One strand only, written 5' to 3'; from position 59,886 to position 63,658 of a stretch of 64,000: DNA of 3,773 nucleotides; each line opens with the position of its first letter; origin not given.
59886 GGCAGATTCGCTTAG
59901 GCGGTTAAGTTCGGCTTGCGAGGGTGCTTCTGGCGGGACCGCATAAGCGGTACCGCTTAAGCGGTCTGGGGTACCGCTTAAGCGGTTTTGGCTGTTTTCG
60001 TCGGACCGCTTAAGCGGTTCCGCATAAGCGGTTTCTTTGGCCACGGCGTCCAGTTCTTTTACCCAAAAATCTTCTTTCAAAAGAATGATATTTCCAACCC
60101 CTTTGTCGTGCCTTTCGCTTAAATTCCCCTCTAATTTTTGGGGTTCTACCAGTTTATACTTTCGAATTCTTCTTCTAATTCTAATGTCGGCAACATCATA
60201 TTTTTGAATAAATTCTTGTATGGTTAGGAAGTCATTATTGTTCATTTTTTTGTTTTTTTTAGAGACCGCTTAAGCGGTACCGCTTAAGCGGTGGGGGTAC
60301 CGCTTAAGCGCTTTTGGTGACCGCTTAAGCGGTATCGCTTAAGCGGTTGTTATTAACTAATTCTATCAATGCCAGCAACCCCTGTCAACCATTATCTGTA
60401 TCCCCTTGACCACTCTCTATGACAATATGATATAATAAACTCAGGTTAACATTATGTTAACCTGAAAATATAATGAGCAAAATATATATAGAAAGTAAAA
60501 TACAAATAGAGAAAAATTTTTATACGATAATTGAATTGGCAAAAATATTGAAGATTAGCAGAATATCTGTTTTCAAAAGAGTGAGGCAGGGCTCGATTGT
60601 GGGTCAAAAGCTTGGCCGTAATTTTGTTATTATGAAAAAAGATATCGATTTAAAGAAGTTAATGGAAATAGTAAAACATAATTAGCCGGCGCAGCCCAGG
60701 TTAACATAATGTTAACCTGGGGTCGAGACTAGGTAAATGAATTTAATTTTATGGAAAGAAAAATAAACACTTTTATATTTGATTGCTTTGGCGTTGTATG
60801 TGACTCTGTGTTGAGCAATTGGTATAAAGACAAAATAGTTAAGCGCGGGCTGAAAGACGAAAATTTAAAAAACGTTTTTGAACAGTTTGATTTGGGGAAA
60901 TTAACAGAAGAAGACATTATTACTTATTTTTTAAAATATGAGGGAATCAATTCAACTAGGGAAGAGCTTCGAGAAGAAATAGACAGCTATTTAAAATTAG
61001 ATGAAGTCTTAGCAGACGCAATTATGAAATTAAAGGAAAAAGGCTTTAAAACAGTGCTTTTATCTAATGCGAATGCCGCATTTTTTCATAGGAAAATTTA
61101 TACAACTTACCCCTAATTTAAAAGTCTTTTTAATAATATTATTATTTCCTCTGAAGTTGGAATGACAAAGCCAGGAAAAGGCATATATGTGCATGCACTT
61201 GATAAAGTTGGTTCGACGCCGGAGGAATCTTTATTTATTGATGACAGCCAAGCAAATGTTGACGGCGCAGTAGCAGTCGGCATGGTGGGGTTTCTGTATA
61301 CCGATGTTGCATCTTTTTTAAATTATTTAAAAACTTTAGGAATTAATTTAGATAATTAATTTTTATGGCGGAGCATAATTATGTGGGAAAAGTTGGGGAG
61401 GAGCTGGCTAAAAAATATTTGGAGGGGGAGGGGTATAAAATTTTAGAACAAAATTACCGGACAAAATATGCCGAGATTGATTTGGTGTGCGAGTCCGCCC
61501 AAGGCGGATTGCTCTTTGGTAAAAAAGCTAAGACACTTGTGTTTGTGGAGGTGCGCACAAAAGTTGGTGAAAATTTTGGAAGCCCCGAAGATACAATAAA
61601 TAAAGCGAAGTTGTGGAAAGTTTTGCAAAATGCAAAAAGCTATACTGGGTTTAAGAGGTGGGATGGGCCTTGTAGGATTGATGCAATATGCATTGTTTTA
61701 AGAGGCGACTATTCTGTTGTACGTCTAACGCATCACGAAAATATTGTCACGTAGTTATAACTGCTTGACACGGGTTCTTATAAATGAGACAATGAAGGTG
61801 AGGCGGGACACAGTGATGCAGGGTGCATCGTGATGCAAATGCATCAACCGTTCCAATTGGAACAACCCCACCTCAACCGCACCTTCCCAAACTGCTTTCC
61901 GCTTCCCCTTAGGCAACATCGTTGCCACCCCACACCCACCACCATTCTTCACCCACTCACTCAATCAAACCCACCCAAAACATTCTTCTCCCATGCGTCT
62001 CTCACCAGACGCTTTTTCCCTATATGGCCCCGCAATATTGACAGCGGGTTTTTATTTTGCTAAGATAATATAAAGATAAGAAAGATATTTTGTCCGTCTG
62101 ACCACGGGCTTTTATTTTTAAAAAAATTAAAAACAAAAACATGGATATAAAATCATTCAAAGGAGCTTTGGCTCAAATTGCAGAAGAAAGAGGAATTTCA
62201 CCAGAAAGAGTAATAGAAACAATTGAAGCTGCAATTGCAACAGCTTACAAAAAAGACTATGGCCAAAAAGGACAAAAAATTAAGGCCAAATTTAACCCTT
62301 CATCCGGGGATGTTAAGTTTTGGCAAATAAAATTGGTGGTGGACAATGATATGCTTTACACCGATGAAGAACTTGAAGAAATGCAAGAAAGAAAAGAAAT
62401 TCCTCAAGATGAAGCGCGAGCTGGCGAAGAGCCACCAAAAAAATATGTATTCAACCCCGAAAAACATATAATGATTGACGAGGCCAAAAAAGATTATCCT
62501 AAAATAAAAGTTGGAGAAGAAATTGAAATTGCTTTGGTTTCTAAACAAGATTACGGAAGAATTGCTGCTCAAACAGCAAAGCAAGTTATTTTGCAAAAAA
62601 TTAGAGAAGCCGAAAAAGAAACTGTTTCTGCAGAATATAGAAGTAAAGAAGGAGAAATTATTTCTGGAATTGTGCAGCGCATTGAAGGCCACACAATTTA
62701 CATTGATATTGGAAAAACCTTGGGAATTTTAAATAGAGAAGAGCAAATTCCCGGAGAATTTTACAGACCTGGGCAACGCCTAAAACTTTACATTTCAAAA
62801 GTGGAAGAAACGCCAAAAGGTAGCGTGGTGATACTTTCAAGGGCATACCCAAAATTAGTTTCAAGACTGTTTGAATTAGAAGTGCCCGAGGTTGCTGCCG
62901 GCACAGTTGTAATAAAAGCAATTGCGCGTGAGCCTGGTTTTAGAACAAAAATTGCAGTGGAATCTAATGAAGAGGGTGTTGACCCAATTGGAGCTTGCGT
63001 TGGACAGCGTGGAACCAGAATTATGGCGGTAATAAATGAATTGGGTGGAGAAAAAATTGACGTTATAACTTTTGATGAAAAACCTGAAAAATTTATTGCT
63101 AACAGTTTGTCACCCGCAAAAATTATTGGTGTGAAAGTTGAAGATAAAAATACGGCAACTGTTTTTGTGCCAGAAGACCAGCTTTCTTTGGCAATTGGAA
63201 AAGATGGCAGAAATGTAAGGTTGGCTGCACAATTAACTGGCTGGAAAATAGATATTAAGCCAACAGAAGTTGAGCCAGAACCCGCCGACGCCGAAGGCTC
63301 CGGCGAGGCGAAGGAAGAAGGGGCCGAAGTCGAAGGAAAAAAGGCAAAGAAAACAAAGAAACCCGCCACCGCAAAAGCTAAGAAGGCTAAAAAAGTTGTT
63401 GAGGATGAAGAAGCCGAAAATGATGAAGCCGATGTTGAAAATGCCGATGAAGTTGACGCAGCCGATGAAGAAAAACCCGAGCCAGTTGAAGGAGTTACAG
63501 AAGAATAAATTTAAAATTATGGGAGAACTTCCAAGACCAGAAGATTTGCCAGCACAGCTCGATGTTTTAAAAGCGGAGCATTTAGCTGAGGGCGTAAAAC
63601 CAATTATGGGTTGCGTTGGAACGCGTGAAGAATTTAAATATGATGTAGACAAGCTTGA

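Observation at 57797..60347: Thirteen copies of a 14-bp palindrome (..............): two mirror-layout arrays around a 233-aa gene plus a pair at the comM start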

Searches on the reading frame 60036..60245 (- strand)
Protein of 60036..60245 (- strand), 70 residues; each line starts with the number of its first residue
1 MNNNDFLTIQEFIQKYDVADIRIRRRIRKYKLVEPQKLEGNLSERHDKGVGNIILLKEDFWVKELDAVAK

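Call 27: search_solved_structures(query=A2, max_evalue=10, show_alignments=2)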
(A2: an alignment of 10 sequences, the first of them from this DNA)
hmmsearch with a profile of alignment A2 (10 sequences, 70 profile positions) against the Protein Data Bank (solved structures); distinct sequences matched with E-value up to 10: 1.
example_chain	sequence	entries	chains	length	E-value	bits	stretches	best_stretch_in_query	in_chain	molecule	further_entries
4r6i_A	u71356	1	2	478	1.2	12.4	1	3-28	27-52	Anthrax toxin expression trans-acting positive regulator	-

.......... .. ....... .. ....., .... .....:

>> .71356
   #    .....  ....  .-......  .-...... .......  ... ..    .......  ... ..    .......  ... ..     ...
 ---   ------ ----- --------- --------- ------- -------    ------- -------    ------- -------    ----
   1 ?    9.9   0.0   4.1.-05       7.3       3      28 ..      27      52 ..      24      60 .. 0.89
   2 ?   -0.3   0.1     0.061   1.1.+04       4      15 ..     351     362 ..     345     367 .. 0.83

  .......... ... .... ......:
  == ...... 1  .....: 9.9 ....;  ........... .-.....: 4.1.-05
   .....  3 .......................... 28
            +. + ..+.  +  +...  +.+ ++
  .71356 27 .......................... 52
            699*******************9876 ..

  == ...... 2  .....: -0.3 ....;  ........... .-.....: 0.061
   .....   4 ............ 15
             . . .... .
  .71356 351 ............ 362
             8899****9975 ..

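Call 28: search_protein_families(library=pfam, proteins=[window:60036-60245:-], max_evalue=10)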
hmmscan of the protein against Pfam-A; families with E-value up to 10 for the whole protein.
seq(70 aa): 0 families

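Call 35: predict_structure(alignment_id=A2)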
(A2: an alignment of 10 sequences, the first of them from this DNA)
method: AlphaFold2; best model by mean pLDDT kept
length: 70 residues; sequences in the alignment: 10
mean_pLDDT: 70.3   pTM: 0.60
mean pLDDT of the five models: 70.3, 68.6, 68.6, 67.0, 65.4
residues with pLDDT >= 90: 13; 70-90: 30; 50-70: 6; < 50: 21
segments of 3 or more residues with pLDDT < 50: 33-51
pLDDT, mean of each block of 10 residues (from residue 1): 71 90 82 46 39 74 89
secondary structure, 60 per line:
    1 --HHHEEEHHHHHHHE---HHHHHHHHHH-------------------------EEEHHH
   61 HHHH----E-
elements in order: E6-8 H9-15 H20-29 E55-57 H58-64

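Call 39: fold_search(model_id=the predicted structure, library=pdb)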
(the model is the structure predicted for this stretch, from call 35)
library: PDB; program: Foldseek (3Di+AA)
matches with E <= 10: 46; with E <= 0.001: 0
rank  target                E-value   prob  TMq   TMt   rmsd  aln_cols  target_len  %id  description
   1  1y6u_MODEL_1_A        1.5e+00  0.23  0.45  0.52   6.8        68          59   22  The Structure of the Excisionase (Xis) Protein from Conjugative Transposon Tn916 Provides Insights into the Re (released 2005-03-15)
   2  5i44_A                2.0e+00  0.21  0.44  0.46   5.3        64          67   16  Structure of RacA-DNA complex; P21 form (released 2016-05-04)
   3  5c8f                  2.2e+00  0.16  0.44  0.13   5.5        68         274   18  Crystal structure of light-exposed full-length Thermus thermophilus CarH bound to cobalamin (released 2015-09-30)
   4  3ucs_A                2.2e+00  0.14  0.42  0.31   5.5        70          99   14  Crystal structure of the complex between CBPA J-domain and CBPM (released 2013-07-03)
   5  4eju_B                2.3e+00  0.09  0.36  0.21   6.0        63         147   22  Staphylococcus epidermidis TcaR full length (released 2013-05-08)
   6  5c8d_E                3.0e+00  0.13  0.43  0.12   5.7        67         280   18  Crystal structure of full-length Thermus thermophilus CarH bound to adenosylcobalamin (dark state) (released 2015-09-30)
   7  6a51_A                3.3e+00  0.13  0.42  0.22   5.7        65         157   17  Novel Regulators CheP and CheQ Specifically Control Chemotaxis Core Gene cheVAW Transcription in Bacterial Pathogen Ca (released 2019-06-26)
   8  5vfy_C                3.3e+00  0.06  0.31  0.23   8.7        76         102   17  Structure of an accessory protein of the pCW3 relaxosome (released 2018-04-18)
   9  5hbm_B                3.7e+00  0.03  0.22  0.06   9.8        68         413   12  Crystal Structure of a Dihydroxycoumarin RNase H Active-Site Inhibitor in Complex with HIV-1 Reverse Transcriptase (released 2016-02-24)
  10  6el8_A                3.7e+00  0.01  0.18  0.16  10.8        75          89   11  Crystal structure of the Forkhead domain of human FOXN1 in complex with DNA (released 2017-11-15)
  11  3q1m_A                4.2e+00  0.08  0.40  0.13   6.3        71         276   13  Crystal Structure of BmrR Dimer bound to DNA and the ligand 4-amino-quinaldine (released 2011-06-15)
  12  9e2g_0X               4.2e+00  0.02  0.19  0.09  11.8        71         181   24  Cryo-EM structure of 48 nm repeat of microtubule doublet from T. brucei flagellum (released 2025-03-12)
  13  3ucs_B                4.5e+00  0.09  0.41  0.31   5.5        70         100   14  Crystal structure of the complex between CBPA J-domain and CBPM (released 2013-07-03)
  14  5vfy_D                4.5e+00  0.04  0.31  0.23   8.7        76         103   17  Structure of an accessory protein of the pCW3 relaxosome (released 2018-04-18)
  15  6ama_Y                4.9e+00  0.13  0.48  0.56   4.1        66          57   17  Structure of S. coelicolor/S. venezuelae BldC-smeA-ssfA complex to 3.09 Angstrom (released 2018-03-28)
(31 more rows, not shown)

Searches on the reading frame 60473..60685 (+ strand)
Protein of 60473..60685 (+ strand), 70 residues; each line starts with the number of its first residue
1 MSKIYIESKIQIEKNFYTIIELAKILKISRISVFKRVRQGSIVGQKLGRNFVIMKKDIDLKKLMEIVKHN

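Call 5: search_protein_families(library=pfam, proteins=[window:60473-60685:+], max_evalue=0.1)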
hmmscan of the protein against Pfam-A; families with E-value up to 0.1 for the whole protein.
window:60473-60685:+ (70 aa): 1 family
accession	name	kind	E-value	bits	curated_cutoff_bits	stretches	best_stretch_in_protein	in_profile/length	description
PF12728.13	HTH_17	-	0.00035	21.2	27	1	16-59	1-44/51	Helix-turn-helix domain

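Call 57: search_protein_families(library=phrogs, proteins=[window:60473-60685:+], max_evalue=0.01)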
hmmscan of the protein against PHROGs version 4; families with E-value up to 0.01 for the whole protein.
window:60473-60685:+ (70 aa): 5 families
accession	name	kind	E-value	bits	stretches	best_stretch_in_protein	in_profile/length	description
phrog_10045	-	DNA, RNA and nucleotide metabolism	1.7e-06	28.8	1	13-60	17-65/74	HTH DNA binding protein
phrog_22784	-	unknown function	0.0013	20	1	14-43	15-44/76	-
phrog_1840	-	integration and excision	0.004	18.6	1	17-59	7-50/90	excisionase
phrog_2907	-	integration and excision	0.005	18.3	1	13-57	3-52/117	excisionase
phrog_6401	-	DNA, RNA and nucleotide metabolism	0.0093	16.8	0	13-58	6-52/64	DNA binding protein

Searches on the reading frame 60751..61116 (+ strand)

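Call 5: search_protein_families(library=pfam, proteins=[window:60751-61116:+], max_evalue=0.1)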
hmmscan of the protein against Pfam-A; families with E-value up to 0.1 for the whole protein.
window:60751-61116:+ (121 aa): 4 families
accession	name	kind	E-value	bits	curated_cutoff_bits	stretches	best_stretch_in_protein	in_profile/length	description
PF00702.32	Hydrolase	-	9.9e-06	26.5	26.4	1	5-113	1-129/191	haloacid dehalogenase-like hydrolase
PF05555.16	DUF762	-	0.016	15.2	25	1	35-68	69-101/245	Coxiella burnetii protein of unknown function (DUF762)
PF13499.12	EF-hand_7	-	0.066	14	30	0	37-78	2-47/67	EF-hand domain pair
PF16305.10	DUF4947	-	0.088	13.3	25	0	30-57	88-115/169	Domain of unknown function (DUF4947)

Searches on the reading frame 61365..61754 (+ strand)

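Call 5: search_protein_families(library=pfam, proteins=[window:61365-61754:+], max_evalue=0.1)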
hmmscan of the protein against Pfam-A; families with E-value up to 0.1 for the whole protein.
window:61365-61754:+ (129 aa): 1 family
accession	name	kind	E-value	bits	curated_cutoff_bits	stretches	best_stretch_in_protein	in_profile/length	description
PF02021.23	UPF0102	-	2.8e-22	79.3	23.6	1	11-110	1-80/80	Uncharacterised protein family UPF0102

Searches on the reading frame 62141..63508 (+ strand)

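Call 12: search_protein_families(library=pfam, proteins=[window:62141-63508:+], max_evalue=0.00001)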
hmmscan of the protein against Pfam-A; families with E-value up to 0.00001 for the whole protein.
window:62141-63508:+ (455 aa): 3 families
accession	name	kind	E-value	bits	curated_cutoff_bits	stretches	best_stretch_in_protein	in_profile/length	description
PF08529.16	NusA_N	-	9.6e-31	106.9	23.8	1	8-160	4-119/119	NusA N-terminal domain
PF13184.12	KH_5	-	1e-27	96.4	27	1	265-333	1-69/69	NusA-like KH domain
PF00575.29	S1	-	8.9e-07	29.6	22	1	169-227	3-68/74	S1 RNA binding domain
